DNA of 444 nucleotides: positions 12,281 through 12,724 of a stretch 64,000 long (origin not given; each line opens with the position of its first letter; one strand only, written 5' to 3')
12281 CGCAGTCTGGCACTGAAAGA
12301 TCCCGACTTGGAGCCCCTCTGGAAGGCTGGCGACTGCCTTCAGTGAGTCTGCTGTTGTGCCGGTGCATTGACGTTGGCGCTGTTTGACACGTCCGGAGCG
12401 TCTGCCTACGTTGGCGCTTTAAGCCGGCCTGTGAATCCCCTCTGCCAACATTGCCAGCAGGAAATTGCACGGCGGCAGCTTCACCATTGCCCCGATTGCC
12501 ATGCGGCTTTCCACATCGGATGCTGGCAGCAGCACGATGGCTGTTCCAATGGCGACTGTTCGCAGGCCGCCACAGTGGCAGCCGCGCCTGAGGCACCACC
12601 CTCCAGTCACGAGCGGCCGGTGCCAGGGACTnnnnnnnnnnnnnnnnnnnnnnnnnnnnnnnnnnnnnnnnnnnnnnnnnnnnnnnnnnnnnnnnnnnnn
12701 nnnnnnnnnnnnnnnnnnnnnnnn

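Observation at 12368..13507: DsrE/F/H (TusD/C/B)-like trio with a zinc-finger-like N-terminal extension on the DsrE subunit and a truncated DsrH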

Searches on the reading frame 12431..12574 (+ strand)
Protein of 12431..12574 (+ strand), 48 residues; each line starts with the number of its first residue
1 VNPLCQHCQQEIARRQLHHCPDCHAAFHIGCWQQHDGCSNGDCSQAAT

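Call 54: search_protein_representatives(protein=window:12431-12574:+)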
Query: 48 residues. Proteins with E-value up to 0.001 (for the whole library): 20; up to 1e-10: 2; up to 1e-30: 0. The best 20 are listed.
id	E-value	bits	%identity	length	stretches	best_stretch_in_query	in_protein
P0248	3.9e-12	61.8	37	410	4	4-46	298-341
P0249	6.0e-12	61.2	30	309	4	2-44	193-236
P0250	2.1e-09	53.3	33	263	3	2-45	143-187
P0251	2.0e-08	50.2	36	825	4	13-46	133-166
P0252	3.9e-08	49.3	34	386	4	4-46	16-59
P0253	2.2e-06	43.8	39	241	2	4-44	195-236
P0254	5.4e-06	42.6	39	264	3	4-46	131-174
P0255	1.5e-05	41.2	43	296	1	4-47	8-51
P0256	1.6e-05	41.1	31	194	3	3-44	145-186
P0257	2.5e-05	40.5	39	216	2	5-46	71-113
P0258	3.5e-05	40.1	41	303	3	17-39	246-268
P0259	4.4e-05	39.8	31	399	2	4-44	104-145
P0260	2.3e-04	37.5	38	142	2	2-47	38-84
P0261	2.6e-04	37.4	36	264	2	4-47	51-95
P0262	3.7e-04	36.9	37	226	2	4-43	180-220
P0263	3.8e-04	36.8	45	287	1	4-45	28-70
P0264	5.3e-04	36.4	40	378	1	2-44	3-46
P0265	7.1e-04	36.0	40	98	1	4-45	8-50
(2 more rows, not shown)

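Call 56: search_protein_families(library=pfam, proteins=[P0248, P0249, P0250, P0252, P0254, P0255, P0257, P0263, P0264, P0265], max_evalue=0.01)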
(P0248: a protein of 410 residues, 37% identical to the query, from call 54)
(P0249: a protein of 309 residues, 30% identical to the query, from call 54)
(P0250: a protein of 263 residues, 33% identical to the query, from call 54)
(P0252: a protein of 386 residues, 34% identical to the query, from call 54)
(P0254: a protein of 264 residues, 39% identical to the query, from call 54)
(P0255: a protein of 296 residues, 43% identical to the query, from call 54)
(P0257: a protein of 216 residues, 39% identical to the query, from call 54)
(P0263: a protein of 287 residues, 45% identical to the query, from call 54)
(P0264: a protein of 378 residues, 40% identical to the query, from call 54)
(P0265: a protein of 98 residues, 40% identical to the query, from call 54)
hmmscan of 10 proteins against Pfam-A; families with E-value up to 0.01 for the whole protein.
P0248 (410 aa): 5 families
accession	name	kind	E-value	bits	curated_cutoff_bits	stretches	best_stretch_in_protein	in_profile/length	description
PF14446.12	Prok-RING_1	-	1.9e-37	127.4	29.1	4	299-334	7-42/54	Prokaryotic RING finger family 1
PF00628.35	PHD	-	5.5e-11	42.8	24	1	150-178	1-28/47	PHD-finger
PF00130.28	C1_1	-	1.6e-08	34.7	26.5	0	295-328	10-44/53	Phorbol esters/diacylglycerol binding domain (C1 domain)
PF12773.13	DZR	-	0.00047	20.7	27.3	0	298-325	14-37/45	Double zinc ribbon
PF13831.12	PHD_2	-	0.004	17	28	0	312-327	4-19/36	PHD-finger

P0249 (309 aa): 9 families
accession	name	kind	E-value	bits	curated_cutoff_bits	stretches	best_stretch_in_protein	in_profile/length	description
PF14446.12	Prok-RING_1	-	1.4e-40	137.5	29.1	4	193-235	4-47/54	Prokaryotic RING finger family 1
PF00130.28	C1_1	-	1.9e-09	37.6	26.5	1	123-156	10-44/53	Phorbol esters/diacylglycerol binding domain (C1 domain)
PF00628.35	PHD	-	4.8e-08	33.4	24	0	196-226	1-30/47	PHD-finger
PF17120.11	zf-RING_16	-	1.4e-05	25.1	27.4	1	124-172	4-54/57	RING/Ubox like zinc-binding domain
PF03107.22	C1_2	-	6.6e-05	23.6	26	0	122-154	15-47/48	C1 domain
PF13639.12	zf-RING_2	-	0.0014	19.3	27.3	0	3-33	3-35/44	Ring finger domain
PF13901.12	RH_dom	-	0.0017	18.7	28.1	0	85-115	173-204/206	Rubicon Homology Domain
PF07282.18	Cas12f1-like_TNB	-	0.0047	17.5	26.3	1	121-154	25-54/60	Cas12f1-like, TNB domain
PF13831.12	PHD_2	-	0.0084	16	28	0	207-224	2-19/36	PHD-finger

P0250 (263 aa): 5 families
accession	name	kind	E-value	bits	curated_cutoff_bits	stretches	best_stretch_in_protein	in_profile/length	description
PF14446.12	Prok-RING_1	-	2e-23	82.5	29.1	3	143-190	4-51/54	Prokaryotic RING finger family 1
PF00628.35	PHD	-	1.2e-11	44.8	24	2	146-177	1-31/47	PHD-finger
PF23004.2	PHDvar_NSD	-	6.9e-06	26.4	27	0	68-101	1-33/47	Histone-lysine N-methyltransferase NSD-like, variant PHD zinc finger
PF00130.28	C1_1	-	0.00015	21.9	26.5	0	145-179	13-48/53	Phorbol esters/diacylglycerol binding domain (C1 domain)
PF13901.12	RH_dom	-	0.0071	16.7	28.1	0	144-187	156-203/206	Rubicon Homology Domain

P0252 (386 aa): 5 families
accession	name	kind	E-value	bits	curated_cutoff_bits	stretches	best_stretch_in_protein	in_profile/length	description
PF14446.12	Prok-RING_1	-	5.9e-28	97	29.1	4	15-56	5-47/54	Prokaryotic RING finger family 1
PF00130.28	C1_1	-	1.1e-07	32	26.5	0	73-104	10-42/53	Phorbol esters/diacylglycerol binding domain (C1 domain)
PF13901.12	RH_dom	-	0.002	18.5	28.1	0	19-58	160-203/206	Rubicon Homology Domain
PF01061.29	ABC2_membrane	-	0.0071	16.3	26.9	1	305-368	129-193/211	ABC-2 type transporter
PF03107.22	C1_2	-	0.0091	16.7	26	0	151-182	16-47/48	C1 domain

P0254 (264 aa): 5 families
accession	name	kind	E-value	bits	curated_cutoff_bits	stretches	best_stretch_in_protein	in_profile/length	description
PF14446.12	Prok-RING_1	-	7.2e-32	109.5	29.1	3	176-213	4-41/54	Prokaryotic RING finger family 1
PF00628.35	PHD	-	1.9e-06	28.2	24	0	179-208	1-29/47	PHD-finger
PF00130.28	C1_1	-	8.7e-05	22.7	26.5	0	130-160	12-43/53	Phorbol esters/diacylglycerol binding domain (C1 domain)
PF07282.18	Cas12f1-like_TNB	-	0.00074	20.1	26.3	0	132-158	31-53/60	Cas12f1-like, TNB domain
PF13639.12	zf-RING_2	-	0.0013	19.4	27.3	1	178-222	2-44/44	Ring finger domain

P0255 (296 aa): 6 families
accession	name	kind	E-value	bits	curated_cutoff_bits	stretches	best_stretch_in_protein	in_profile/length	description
PF14237.11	GYF_2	-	7.5e-13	48.5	25.8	1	73-116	2-45/50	GYF domain 2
PF14446.12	Prok-RING_1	-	1.3e-06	28.6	29.1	1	9-48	7-48/54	Prokaryotic RING finger family 1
PF13240.11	Zn_Ribbon_1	-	0.0016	18.6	25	1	9-29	2-21/23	zinc-ribbon domain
PF24463.1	DUF7577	-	0.0045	17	28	0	7-29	3-24/27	Domain of unknown function (DUF7577)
PF13248.11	Zn_ribbon_3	-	0.0086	16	27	0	8-27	4-22/26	zinc-ribbon domain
PF06496.16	DUF1097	-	0.009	16.7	24.6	0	152-293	22-139/142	Protein of unknown function (DUF1097)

P0257 (216 aa): 7 families
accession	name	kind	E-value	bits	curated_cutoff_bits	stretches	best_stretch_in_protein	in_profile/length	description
PF14446.12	Prok-RING_1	-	2e-21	76.1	29.1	2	70-118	6-54/54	Prokaryotic RING finger family 1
PF00628.35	PHD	-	5.2e-06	26.8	24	1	8-37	1-29/47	PHD-finger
PF13824.12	zf-Mss51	-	0.00032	21.3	27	0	70-96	1-26/55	Zinc-finger of mitochondrial splicing suppressor 51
PF00130.28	C1_1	-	0.00058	20.1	26.5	0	67-101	10-45/53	Phorbol esters/diacylglycerol binding domain (C1 domain)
PF13639.12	zf-RING_2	-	0.0014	19.3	27.3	0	70-99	2-30/44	Ring finger domain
PF07282.18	Cas12f1-like_TNB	-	0.0014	19.2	26.3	0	70-98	30-54/60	Cas12f1-like, TNB domain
PF03107.22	C1_2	-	0.0016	19.2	26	0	69-98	18-47/48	C1 domain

P0263 (287 aa): 6 families
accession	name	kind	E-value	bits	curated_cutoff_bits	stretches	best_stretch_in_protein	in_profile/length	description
PF13240.11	Zn_Ribbon_1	-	1.5e-10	40.9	25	2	79-100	2-23/23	zinc-ribbon domain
PF12773.13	DZR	-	2.7e-08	34.3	27.3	1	79-126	1-45/45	Double zinc ribbon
PF14446.12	Prok-RING_1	-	3.9e-08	33.5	29.1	1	27-71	5-49/54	Prokaryotic RING finger family 1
PF17032.10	Zn_ribbon_15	-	7.4e-08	33.5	28.9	1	103-126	50-73/73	zinc-ribbon family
PF13248.11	Zn_ribbon_3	-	1.2e-06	28.2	27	1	106-128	3-25/26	zinc-ribbon domain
PF18912.6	DZR_2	-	0.0051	17.1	27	0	93-128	10-45/56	Double zinc ribbon domain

P0264 (378 aa): 2 families
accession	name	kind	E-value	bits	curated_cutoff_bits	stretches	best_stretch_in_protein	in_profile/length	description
PF14446.12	Prok-RING_1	-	5e-11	42.8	29.1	1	3-45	4-46/54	Prokaryotic RING finger family 1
PF17600.7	DUF5496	-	0.0042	17.5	27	0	225-257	34-66/87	Family of unknown function (DUF5496)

P0265 (98 aa): 3 families
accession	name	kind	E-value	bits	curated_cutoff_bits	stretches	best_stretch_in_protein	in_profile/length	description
PF14446.12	Prok-RING_1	-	1.2e-08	35.2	29.1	1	5-51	3-49/54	Prokaryotic RING finger family 1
PF22910.1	EDR4-like_1st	-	0.0024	18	27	1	9-32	7-32/34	Enhanced disease resistance 4-like, N-terminal domain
PF24451.1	DUF7567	-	0.0086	16.4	27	0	17-70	11-65/131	Family of unknown function (DUF7567)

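Call 58: search_protein_families(library=pfam, proteins=[window:12431-12574:+], max_evalue=0.1)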
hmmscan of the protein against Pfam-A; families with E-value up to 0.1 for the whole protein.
window:12431-12574:+ (48 aa): 4 families
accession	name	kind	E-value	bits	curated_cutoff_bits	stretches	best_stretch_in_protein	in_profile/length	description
PF14446.12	Prok-RING_1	-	5.9e-05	23.4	29.1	1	4-44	6-47/54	Prokaryotic RING finger family 1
PF00130.28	C1_1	-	0.003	17.8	26.5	1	4-38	13-49/53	Phorbol esters/diacylglycerol binding domain (C1 domain)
PF23004.2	PHDvar_NSD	-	0.0034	17.8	27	1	5-35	1-31/47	Histone-lysine N-methyltransferase NSD-like, variant PHD zinc finger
PF00628.35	PHD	-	0.089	13.3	24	0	5-34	1-30/47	PHD-finger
